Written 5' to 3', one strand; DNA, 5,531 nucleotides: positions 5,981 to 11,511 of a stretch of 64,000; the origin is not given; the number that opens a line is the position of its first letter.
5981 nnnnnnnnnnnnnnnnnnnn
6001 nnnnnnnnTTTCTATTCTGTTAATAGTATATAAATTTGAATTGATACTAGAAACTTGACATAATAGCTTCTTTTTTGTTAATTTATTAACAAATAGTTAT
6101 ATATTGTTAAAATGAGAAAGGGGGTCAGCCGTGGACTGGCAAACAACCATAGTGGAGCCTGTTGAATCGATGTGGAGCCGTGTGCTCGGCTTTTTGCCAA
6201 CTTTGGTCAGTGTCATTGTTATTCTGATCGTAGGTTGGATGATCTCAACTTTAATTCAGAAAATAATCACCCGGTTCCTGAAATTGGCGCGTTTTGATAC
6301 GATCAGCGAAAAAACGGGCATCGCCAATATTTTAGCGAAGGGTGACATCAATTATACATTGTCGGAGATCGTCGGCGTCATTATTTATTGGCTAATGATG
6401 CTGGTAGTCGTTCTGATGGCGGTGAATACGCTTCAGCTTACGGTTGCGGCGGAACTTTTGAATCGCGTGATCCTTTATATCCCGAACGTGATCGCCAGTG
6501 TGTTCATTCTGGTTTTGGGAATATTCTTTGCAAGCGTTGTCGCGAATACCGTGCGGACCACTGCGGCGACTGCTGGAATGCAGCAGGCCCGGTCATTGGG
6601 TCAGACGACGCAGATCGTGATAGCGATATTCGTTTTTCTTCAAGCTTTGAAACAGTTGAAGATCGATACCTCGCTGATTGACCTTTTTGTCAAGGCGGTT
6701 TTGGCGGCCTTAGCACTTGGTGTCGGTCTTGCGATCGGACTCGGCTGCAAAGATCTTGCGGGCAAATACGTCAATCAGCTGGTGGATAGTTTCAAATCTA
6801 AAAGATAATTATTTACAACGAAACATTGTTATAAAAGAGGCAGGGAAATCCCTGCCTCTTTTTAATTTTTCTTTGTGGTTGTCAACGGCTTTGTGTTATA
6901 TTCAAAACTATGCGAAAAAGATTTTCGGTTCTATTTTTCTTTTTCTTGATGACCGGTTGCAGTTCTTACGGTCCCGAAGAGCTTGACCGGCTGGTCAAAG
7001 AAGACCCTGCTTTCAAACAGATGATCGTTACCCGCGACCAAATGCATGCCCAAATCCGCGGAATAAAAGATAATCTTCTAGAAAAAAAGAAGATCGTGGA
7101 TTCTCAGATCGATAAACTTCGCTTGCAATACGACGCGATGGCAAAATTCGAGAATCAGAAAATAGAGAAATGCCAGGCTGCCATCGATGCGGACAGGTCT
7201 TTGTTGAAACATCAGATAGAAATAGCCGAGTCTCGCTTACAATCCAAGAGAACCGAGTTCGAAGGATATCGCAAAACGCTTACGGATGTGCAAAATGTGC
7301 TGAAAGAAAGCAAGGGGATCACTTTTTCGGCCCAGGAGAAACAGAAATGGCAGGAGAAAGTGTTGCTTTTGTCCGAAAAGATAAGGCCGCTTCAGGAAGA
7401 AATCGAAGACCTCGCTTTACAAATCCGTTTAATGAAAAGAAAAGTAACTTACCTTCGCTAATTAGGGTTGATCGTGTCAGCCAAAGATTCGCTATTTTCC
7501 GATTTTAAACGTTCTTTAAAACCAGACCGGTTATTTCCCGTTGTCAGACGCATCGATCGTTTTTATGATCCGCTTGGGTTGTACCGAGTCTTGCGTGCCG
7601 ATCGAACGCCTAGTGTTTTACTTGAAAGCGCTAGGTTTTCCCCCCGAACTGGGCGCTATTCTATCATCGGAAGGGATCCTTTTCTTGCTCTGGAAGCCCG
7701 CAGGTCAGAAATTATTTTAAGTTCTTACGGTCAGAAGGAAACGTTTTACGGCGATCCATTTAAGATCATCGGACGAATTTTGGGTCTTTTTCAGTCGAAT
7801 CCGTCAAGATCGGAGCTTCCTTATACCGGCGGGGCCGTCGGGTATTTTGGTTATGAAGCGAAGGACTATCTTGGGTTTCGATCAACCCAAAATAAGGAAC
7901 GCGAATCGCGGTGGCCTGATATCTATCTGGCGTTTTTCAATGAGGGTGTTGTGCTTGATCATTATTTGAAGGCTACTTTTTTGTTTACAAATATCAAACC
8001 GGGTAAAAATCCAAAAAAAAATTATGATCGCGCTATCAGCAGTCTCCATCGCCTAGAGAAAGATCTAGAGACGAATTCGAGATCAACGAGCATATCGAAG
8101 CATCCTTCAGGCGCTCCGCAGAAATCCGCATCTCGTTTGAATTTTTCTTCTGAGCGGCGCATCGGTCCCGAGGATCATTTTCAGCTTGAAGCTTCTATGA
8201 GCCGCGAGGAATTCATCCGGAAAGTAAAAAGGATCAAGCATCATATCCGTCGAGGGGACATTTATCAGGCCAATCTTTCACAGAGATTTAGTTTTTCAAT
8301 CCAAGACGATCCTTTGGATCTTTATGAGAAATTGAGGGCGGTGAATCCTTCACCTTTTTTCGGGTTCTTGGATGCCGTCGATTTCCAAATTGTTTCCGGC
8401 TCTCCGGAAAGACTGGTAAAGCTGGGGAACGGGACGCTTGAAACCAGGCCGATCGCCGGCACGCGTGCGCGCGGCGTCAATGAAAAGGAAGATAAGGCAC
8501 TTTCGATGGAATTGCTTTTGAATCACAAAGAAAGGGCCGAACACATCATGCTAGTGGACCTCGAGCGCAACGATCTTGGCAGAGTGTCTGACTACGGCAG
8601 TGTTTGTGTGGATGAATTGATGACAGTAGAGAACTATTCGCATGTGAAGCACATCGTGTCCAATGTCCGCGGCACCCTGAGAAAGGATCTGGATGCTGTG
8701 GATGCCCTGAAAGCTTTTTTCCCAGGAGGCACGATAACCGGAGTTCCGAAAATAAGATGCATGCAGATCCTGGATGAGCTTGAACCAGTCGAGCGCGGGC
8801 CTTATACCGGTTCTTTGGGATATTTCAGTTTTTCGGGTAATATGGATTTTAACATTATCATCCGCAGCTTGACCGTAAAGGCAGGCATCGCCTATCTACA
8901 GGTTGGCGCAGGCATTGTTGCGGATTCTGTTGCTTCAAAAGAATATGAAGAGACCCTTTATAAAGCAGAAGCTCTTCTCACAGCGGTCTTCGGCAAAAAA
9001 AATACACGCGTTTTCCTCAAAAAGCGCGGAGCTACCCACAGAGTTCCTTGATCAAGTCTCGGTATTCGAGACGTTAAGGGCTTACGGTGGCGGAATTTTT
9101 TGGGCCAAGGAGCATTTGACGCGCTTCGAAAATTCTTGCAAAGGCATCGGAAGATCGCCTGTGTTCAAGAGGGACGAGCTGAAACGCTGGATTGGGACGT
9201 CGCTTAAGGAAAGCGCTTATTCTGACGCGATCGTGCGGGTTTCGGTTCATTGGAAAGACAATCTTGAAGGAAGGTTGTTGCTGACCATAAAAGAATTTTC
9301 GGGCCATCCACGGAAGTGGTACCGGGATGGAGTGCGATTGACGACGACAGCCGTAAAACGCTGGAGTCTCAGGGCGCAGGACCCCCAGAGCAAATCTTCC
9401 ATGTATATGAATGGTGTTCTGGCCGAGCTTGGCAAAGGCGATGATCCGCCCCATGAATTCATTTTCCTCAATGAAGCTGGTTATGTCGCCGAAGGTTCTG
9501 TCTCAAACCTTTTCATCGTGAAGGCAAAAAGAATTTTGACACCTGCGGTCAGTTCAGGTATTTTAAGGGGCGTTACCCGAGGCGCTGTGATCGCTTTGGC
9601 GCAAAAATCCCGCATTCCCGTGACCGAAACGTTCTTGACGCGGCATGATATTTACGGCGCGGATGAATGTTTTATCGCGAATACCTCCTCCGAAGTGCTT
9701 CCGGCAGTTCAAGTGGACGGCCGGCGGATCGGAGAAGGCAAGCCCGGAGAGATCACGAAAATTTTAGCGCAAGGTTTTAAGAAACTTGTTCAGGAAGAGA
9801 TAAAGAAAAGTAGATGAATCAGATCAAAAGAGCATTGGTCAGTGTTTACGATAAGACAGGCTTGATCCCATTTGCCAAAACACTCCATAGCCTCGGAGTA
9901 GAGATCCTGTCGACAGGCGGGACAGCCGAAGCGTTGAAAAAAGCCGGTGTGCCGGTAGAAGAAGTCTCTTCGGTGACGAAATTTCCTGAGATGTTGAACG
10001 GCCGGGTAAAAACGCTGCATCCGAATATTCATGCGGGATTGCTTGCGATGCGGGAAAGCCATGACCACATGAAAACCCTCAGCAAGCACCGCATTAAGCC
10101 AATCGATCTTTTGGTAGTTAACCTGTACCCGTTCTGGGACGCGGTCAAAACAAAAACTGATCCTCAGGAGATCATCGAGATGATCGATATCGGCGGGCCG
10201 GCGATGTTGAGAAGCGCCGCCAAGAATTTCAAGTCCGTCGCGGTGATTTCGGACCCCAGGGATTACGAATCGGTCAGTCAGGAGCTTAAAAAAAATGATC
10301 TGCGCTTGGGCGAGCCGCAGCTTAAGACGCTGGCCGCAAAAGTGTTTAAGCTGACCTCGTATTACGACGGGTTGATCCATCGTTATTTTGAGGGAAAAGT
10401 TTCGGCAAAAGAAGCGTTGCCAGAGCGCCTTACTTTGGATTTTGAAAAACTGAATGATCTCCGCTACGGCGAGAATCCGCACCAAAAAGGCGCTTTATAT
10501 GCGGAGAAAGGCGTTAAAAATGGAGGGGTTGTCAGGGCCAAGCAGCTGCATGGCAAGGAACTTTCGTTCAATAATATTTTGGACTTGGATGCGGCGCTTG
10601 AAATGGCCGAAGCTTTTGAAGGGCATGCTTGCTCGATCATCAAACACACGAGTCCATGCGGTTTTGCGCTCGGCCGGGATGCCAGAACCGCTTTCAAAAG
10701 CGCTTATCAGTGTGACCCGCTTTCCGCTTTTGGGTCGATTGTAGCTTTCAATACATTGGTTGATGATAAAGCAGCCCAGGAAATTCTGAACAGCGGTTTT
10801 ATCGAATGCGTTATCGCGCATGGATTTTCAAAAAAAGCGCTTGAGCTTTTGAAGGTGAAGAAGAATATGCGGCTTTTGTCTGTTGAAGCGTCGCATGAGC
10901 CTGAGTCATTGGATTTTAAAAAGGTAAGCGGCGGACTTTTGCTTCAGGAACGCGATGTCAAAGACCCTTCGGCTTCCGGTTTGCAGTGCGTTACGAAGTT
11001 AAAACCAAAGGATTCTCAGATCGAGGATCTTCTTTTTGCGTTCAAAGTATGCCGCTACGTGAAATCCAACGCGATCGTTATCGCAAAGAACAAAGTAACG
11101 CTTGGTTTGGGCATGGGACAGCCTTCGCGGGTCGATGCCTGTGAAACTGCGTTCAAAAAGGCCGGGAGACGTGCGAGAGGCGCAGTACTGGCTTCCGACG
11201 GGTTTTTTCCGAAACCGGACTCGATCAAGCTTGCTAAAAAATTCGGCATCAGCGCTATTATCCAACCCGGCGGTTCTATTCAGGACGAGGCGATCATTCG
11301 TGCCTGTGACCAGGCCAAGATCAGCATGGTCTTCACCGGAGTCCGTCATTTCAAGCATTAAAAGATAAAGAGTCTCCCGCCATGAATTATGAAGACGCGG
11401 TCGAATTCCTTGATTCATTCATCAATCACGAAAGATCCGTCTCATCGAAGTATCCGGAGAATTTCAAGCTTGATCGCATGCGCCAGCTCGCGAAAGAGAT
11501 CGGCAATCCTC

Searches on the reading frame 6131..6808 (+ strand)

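Call 47: search_protein_families(library=pfam, proteins=[window:6131-6808:+], max_evalue=0.0001)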
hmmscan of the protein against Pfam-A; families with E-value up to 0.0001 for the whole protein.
window:6131-6808:+ (225 aa): 1 family
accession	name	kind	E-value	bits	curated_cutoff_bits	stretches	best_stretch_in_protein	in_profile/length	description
PF05552.17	MS_channel_1st_1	-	1.8e-22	79.4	22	2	9-57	1-49/50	Mechanosensitive ion channel, conserved TM helix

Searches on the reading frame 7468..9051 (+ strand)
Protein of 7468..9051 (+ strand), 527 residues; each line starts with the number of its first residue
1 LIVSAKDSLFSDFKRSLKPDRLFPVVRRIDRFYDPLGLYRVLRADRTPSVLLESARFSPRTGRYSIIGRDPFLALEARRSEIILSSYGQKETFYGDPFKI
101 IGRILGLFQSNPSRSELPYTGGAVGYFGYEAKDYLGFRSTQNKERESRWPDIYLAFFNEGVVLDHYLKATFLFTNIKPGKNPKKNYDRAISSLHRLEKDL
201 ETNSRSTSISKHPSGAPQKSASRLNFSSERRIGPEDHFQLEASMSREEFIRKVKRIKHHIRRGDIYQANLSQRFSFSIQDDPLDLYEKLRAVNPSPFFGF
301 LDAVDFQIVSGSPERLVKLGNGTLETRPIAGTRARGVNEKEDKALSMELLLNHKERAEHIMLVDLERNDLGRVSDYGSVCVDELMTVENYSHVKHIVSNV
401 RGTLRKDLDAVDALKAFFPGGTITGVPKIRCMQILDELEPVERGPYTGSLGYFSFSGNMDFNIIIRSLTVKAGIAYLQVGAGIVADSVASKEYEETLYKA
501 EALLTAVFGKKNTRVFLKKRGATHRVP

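Call 47: search_protein_families(library=pfam, proteins=[window:7468-9051:+], max_evalue=0.0001)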
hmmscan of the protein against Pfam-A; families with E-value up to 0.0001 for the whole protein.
window:7468-9051:+ (527 aa): 2 families
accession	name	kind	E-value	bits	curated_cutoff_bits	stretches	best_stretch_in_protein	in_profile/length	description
PF00425.24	Chorismate_bind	-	3.7e-91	305.7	27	1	246-499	2-257/257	chorismate binding enzyme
PF04715.19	Anth_synt_I_N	-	4.6e-26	92.2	23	1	34-171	4-139/140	Anthranilate synthase component I, N terminal region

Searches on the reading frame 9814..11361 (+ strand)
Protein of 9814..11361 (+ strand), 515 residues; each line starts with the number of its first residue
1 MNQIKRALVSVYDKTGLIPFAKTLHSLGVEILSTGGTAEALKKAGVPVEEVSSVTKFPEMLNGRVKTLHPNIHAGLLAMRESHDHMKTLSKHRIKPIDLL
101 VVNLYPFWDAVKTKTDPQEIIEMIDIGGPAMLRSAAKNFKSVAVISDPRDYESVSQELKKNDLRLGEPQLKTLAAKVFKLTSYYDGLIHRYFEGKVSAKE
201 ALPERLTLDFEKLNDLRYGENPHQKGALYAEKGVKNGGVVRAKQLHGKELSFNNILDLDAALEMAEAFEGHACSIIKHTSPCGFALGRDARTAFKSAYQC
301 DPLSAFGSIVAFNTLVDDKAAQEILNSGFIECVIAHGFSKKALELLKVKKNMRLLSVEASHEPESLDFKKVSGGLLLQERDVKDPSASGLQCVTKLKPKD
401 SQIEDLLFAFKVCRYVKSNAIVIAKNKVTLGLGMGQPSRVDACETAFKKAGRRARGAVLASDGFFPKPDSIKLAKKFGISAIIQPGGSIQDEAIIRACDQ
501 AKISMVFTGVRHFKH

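Call 47: search_protein_families(library=pfam, proteins=[window:9814-11361:+], max_evalue=0.0001)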
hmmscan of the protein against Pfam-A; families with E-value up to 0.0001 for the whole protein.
window:9814-11361:+ (515 aa): 2 families
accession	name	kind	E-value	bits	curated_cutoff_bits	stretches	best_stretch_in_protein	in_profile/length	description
PF01808.24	AICARFT_IMPCHas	-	1.8e-113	379.5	25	1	135-449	1-311/311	AICARFT/IMPCHase bienzyme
PF02142.27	MGS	-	1.9e-22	79.7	24.1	1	16-129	1-93/94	MGS-like domain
